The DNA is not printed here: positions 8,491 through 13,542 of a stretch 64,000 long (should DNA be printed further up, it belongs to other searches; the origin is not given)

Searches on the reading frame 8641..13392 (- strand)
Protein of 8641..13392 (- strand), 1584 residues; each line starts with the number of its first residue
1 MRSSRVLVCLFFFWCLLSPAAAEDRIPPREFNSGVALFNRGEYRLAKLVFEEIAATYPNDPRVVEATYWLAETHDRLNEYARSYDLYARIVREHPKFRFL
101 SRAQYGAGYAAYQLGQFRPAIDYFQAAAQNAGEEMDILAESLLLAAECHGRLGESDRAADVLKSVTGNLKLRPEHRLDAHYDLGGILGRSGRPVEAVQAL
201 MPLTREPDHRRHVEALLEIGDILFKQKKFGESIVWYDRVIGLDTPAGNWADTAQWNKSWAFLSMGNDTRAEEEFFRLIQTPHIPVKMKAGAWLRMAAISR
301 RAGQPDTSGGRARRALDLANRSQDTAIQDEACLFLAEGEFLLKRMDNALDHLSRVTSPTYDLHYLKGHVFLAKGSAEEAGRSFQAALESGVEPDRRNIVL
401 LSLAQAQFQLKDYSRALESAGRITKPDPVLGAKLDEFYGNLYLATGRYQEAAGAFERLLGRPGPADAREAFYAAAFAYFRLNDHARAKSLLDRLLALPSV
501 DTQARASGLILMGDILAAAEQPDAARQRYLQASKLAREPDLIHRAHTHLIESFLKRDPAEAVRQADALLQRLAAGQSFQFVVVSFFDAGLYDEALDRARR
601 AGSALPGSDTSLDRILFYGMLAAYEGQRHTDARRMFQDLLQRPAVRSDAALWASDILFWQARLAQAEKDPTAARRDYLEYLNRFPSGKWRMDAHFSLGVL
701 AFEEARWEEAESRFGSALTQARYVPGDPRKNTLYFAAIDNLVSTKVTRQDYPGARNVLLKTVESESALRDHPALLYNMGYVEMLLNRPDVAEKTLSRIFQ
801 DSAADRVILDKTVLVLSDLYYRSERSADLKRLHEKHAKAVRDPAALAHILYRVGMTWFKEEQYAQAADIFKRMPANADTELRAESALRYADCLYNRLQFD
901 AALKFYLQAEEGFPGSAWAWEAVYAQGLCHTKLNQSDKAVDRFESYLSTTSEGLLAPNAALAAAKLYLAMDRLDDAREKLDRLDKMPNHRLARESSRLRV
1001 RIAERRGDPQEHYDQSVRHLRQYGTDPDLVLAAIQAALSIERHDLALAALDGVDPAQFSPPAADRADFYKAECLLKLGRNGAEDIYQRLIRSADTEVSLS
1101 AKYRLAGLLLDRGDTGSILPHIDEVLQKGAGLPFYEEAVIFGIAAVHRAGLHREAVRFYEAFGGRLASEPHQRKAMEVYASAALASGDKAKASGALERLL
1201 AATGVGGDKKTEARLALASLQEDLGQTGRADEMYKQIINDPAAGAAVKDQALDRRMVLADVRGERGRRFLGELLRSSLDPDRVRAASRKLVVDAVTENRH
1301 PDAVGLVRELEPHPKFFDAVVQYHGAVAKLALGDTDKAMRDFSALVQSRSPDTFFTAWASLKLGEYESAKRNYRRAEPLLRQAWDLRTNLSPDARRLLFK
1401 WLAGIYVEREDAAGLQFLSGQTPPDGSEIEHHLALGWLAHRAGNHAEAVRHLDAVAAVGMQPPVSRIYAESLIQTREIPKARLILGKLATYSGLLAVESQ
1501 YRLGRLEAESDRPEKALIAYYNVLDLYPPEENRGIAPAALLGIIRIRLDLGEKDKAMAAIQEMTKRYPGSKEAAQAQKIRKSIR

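Call 31: search_protein_families(library=pfam, proteins=[window:8641-13392:-], max_evalue=0.001)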
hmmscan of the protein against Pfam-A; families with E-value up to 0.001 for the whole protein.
window:8641-13392:- (1584 aa): 15 families
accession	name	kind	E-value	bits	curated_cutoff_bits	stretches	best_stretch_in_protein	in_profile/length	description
PF13174.12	TPR_6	-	5.3e-38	127.5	26.3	0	1539-1570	2-33/33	Tetratricopeptide repeat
PF13432.12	TPR_16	-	3.8e-37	126.8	32.7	3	34-95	4-62/65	Tetratricopeptide repeat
PF14559.12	TPR_19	-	1.5e-27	96.1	25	0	443-496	2-53/68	Tetratricopeptide repeat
PF07719.23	TPR_2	-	1.1e-26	91.1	27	0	438-459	7-28/34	Tetratricopeptide repeat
PF13424.12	TPR_12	-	3.9e-24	85.1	30.1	0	363-419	6-67/77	Tetratricopeptide repeat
PF13428.12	TPR_14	-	3e-22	77.3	23.5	0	1537-1575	1-39/44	Tetratricopeptide repeat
PF00515.34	TPR_1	-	1.2e-18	66.5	27.8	0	214-243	2-31/34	Tetratricopeptide repeat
PF12895.13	ANAPC3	-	6.1e-18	65.3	27.2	0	45-125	7-80/82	Anaphase-promoting complex, cyclosome, subunit 3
PF13181.12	TPR_8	-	3.1e-15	55.4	25.7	0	214-243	2-31/34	Tetratricopeptide repeat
PF25062.1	ARM_TT21_N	-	2.3e-12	47.6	40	0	466-540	98-169/222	Tetratricopeptide repeat protein 21 N-terminal ARM repeat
PF09976.15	TPR_21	-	8e-11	42.5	25.5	1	312-394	95-180/193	Tetratricopeptide repeat-like domain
PF14853.12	Fis1_TPR_C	-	3.8e-10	40.2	25.3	0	468-504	1-37/53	Fis1 C-terminal tetratricopeptide repeat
PF25063.1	ARM_TT21_C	-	4.8e-08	33.5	35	0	466-527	53-116/209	Tetratricopeptide repeat protein 21 C-terminal ARM domain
PF13525.12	YfiO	-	1.1e-05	25.7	25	0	31-113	9-91/203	Outer membrane lipoprotein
PF23300.3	HEAT_Nup120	-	0.00016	22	29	0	342-386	9-52/170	Nucleoporin Nup120, HEAT repeats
